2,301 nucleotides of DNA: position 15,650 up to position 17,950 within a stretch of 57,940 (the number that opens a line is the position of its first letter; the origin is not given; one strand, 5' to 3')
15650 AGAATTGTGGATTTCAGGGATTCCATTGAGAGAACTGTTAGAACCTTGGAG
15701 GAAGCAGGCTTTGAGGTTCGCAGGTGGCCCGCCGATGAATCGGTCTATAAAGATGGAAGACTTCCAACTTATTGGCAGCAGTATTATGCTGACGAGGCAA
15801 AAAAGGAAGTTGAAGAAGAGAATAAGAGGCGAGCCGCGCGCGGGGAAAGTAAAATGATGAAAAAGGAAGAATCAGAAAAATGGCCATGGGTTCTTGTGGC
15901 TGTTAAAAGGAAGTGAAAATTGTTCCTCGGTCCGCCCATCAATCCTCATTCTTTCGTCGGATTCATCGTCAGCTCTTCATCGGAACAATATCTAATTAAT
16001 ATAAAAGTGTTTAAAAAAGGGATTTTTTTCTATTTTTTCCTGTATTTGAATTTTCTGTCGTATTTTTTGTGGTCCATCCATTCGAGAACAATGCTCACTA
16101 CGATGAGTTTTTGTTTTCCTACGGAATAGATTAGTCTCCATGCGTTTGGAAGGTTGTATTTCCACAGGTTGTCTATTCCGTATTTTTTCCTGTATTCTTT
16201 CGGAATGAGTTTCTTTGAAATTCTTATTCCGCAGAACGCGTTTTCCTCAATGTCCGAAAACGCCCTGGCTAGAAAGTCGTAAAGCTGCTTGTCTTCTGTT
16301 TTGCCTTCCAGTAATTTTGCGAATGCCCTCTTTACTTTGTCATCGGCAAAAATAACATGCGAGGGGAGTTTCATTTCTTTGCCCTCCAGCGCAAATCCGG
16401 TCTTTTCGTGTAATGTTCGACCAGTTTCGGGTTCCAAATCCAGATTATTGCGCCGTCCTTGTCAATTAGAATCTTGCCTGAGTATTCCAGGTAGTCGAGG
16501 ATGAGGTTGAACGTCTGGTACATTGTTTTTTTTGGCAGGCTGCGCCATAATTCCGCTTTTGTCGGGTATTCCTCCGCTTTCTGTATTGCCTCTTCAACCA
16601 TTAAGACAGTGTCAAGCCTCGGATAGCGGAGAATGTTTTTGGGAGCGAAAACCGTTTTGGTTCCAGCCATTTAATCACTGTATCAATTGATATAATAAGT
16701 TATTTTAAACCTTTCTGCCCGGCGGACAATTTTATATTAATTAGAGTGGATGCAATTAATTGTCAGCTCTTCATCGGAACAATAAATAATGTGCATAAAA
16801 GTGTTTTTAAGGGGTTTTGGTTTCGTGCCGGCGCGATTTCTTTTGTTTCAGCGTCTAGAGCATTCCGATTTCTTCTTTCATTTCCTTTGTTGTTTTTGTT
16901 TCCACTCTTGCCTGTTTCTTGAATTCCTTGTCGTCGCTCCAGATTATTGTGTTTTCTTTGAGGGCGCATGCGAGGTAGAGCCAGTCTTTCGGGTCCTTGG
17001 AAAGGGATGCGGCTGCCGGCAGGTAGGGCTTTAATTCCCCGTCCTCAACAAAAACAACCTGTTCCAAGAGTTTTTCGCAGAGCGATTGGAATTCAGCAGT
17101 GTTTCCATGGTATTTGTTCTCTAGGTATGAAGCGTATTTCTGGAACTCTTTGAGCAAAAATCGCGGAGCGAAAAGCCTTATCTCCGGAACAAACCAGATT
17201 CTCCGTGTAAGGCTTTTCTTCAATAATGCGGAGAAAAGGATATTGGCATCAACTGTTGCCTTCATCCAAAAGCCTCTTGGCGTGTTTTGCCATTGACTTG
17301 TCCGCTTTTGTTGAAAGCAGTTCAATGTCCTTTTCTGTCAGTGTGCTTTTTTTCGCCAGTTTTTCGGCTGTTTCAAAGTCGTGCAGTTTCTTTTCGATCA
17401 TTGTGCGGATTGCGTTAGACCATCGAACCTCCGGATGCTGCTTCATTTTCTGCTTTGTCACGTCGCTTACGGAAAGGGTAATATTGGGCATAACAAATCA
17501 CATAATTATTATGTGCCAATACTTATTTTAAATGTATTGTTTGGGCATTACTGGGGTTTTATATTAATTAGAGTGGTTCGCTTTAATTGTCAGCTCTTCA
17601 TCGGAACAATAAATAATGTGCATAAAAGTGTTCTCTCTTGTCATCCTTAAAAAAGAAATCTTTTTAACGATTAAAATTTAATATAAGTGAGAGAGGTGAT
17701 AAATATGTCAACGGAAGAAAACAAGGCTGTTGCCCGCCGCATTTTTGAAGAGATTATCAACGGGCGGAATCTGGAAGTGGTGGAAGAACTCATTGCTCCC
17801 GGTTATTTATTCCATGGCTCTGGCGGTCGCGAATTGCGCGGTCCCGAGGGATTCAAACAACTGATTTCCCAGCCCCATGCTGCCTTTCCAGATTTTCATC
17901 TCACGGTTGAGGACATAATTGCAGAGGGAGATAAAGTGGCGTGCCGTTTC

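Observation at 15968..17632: Two toxin-antitoxin operons packaged as cassettes between copies of a 76-bp direct repeat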

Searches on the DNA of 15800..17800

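Call 60: search_rna_families(source=window, start=15800, end=17800, threshold=evalue, max_evalue=10, show_alignments=2)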
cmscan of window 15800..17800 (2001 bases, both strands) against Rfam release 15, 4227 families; matches with E-value up to 10: 4.
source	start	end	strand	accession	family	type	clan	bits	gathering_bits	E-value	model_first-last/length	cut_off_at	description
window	17057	17090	+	RF02939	COG2908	Cis-reg;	-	15.9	58.7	1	1-45/45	no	COG2908 RNA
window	15925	15973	-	RF01139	sR2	Gene; snRNA; snoRNA; CD-box;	-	14.7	42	3.1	1-57/57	no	Small nucleolar RNA sR2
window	15850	15885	+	RF01139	sR2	Gene; snRNA; snoRNA; CD-box;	-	13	42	8.6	1-57/57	no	Small nucleolar RNA sR2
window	16293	16347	-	RF01276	sR53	Gene; snRNA; snoRNA; CD-box;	-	12.3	49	9.8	1-60/60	no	Small nucleolar RNA sR53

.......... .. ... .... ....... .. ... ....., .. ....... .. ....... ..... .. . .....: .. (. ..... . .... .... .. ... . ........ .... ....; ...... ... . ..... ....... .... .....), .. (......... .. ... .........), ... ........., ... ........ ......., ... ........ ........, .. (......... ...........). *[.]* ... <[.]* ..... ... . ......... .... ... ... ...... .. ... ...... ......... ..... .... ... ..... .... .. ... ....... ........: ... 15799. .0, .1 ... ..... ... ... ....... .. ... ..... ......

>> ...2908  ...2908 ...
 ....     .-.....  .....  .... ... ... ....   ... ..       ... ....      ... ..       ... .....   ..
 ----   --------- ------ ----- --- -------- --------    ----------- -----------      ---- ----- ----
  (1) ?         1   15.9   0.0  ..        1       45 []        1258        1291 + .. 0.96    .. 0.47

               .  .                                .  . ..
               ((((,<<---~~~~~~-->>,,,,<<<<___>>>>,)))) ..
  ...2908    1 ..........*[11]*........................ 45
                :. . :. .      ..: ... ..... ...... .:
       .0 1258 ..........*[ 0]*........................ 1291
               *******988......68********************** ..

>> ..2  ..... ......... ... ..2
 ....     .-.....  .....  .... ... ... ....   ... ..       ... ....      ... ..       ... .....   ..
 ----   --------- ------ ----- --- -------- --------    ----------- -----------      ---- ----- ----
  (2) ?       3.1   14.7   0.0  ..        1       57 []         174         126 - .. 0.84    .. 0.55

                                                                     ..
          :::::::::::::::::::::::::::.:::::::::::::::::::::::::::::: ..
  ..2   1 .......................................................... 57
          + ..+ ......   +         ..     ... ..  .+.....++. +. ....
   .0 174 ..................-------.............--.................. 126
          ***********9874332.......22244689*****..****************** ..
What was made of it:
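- The window sRNA has non-consensus D and D' boxes (CCGA) and scores poorly in Rfam (call 60).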

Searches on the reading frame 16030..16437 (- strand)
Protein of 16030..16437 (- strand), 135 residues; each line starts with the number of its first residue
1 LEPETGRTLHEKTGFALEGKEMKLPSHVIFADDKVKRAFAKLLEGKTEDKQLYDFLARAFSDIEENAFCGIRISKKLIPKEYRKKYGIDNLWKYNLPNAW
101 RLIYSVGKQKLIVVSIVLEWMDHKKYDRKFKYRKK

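Call 10: search_protein_families(library=pfam, proteins=[window:16030-16437:-], max_evalue=0.01)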
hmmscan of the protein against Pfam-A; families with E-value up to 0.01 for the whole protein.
window:16030-16437:- (135 aa): 0 families

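Call 26: find_homologous_proteins(query=window:16030-16374:-)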
Query window:16030-16374:- (114 aa): 1375 proteins with E <= 0.001 among 1379 candidates; the best 120 are listed.
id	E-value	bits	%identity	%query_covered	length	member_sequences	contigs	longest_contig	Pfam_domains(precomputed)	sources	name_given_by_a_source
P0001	8.0e-70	250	100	100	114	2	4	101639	-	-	-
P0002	7.7e-57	208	81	99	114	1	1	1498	-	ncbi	-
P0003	1.6e-56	207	83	98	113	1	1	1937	-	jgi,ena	-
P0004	3.8e-56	206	79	98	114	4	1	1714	-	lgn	-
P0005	5.6e-56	205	79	98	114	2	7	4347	-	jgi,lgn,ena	-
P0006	1.8e-55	204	82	98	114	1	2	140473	-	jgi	-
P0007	3.6e-55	203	77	97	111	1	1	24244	-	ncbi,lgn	-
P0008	3.9e-55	202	80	99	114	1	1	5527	-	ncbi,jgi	-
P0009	5.3e-55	202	81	99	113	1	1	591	-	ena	-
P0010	8.8e-55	201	79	98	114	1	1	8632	-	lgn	-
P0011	2.1e-54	200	80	98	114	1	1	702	-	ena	-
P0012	7.4e-54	198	77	98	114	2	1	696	-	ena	-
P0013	1.8e-53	197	77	100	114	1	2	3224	-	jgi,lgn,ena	-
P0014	2.2e-53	197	75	97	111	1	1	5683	-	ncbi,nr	ncbi:MAG: hypothetical protein Q8N60_03815 [Candidatus Diapherotrites archaeon]|nr:hypothetical prot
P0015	7.1e-53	195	79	98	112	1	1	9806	-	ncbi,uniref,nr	ncbi:MAG: type II toxin-antitoxin system RelE/ParE family toxin [Candidatus Diapherotrites archaeon]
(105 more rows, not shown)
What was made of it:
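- Checked: The toxin has more than 1300 homologues, some named RelE/ParE or YoeB (call 26).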

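Call 29: find_encoding_contigs(protein=P0006, flank=10000, max_places=6)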
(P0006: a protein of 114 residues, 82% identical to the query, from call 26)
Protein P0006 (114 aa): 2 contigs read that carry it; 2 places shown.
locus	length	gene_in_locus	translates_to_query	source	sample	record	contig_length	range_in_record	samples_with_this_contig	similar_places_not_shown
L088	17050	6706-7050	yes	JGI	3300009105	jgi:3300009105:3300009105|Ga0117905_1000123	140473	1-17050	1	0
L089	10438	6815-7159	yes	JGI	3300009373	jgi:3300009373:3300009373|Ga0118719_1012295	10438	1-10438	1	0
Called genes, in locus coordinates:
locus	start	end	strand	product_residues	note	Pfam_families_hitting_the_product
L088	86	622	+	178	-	PF01909:NTP_transf_2, PF18765:Polbeta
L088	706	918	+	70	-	PF15919:HicB_lk_antitox, PF21748:UPF0150 (weak)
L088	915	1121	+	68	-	PF07927:HicA_toxin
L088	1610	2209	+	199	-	PF00352:TBP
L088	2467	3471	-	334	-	PF07705:CARDB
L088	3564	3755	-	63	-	PF07927:HicA_toxin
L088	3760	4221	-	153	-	-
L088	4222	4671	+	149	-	PF00989:PAS (weak), PF13188:PAS_8, PF08448:PAS_4, PF13426:PAS_9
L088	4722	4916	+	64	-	-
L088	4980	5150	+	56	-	-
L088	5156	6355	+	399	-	PF02366:PMT, PF13231:PMT_2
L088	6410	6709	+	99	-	-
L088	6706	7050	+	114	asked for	-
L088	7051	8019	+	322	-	PF03706:LPG_synthase_TM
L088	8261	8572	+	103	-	PF00352:TBP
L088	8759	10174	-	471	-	PF02310:B12-binding, PF04055:Radical_SAM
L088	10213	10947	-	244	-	PF05724:TPMT (weak), PF08003:Methyltransf_9 (weak), PF01209:Ubie_methyltran, PF13489:Methyltransf_23, PF13847:Methyltransf_31, PF08241:Methyltransf_11, PF08242:Methyltransf_12, PF13649:Methyltransf_25, +1 more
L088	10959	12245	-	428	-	PF02310:B12-binding (weak), PF04055:Radical_SAM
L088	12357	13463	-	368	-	PF01041:DegT_DnrJ_EryC1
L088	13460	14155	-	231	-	PF00535:Glycos_transf_2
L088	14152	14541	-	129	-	PF00190:Cupin_1, PF00908:dTDP_sugar_isom (weak), PF05523:FdtA, PF14667:Polysacc_synt_C, PF07883:Cupin_2 (weak)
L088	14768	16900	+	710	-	PF02516:STT3, PF22627:AglB_core-like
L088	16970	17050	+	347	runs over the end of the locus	PF00953:Glycos_transf_4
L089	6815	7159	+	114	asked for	-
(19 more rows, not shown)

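Call 33: find_encoding_contigs(protein=P0003, flank=10000, max_places=6)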
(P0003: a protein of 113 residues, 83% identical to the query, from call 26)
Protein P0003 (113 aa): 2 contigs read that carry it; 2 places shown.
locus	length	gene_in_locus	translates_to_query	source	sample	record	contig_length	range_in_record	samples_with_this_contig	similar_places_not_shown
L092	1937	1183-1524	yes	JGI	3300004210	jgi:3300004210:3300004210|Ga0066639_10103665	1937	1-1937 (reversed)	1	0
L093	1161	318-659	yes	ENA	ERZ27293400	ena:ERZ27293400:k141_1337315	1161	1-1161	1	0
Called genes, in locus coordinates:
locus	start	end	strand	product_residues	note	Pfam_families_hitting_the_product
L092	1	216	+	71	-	?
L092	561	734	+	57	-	PF13376:OmdA (weak)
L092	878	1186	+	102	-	-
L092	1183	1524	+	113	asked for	-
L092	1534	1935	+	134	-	?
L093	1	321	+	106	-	?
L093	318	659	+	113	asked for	-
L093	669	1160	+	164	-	?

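Call 80: search_protein_families(library=ncbifam, proteins=[window:16030-16374:-], max_evalue=0.1)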
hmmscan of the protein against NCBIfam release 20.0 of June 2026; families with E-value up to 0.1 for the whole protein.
window:16030-16374:- (114 aa): 0 families

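Call 81: search_protein_families(library=pfam, proteins=[window:16030-16374:-], max_evalue=1)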
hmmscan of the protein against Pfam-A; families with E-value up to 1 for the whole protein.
window:16030-16374:- (114 aa): 1 family
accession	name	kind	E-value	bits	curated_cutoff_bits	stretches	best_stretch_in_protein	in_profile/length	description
PF05016.21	ParE_toxin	-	0.033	15.2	23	1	15-94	12-81/89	ParE toxin of type II toxin-antitoxin system, parDE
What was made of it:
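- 16030..16374 (-): TA1 toxin, 114 aa, RelE/ParE/YoeB-like. call 26 (homologue names and Pfam on homologues), call 81 (ParE_toxin E=0.033)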

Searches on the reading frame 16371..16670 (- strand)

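Call 10: search_protein_families(library=pfam, proteins=[window:16371-16670:-], max_evalue=0.01)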
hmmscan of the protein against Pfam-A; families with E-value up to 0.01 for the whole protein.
window:16371-16670:- (99 aa): 0 families

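Call 80: search_protein_families(library=ncbifam, proteins=[window:16371-16670:-], max_evalue=0.1)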
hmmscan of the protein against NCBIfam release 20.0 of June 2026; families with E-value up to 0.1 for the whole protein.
window:16371-16670:- (99 aa): 0 families

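Call 81: search_protein_families(library=pfam, proteins=[window:16371-16670:-], max_evalue=1)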
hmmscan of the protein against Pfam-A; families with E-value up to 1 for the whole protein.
window:16371-16670:- (99 aa): 1 family
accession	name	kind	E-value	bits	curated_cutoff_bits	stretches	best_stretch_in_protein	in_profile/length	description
PF15581.11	Imm58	-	0.046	14.2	25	1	41-78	57-93/109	Immunity protein 58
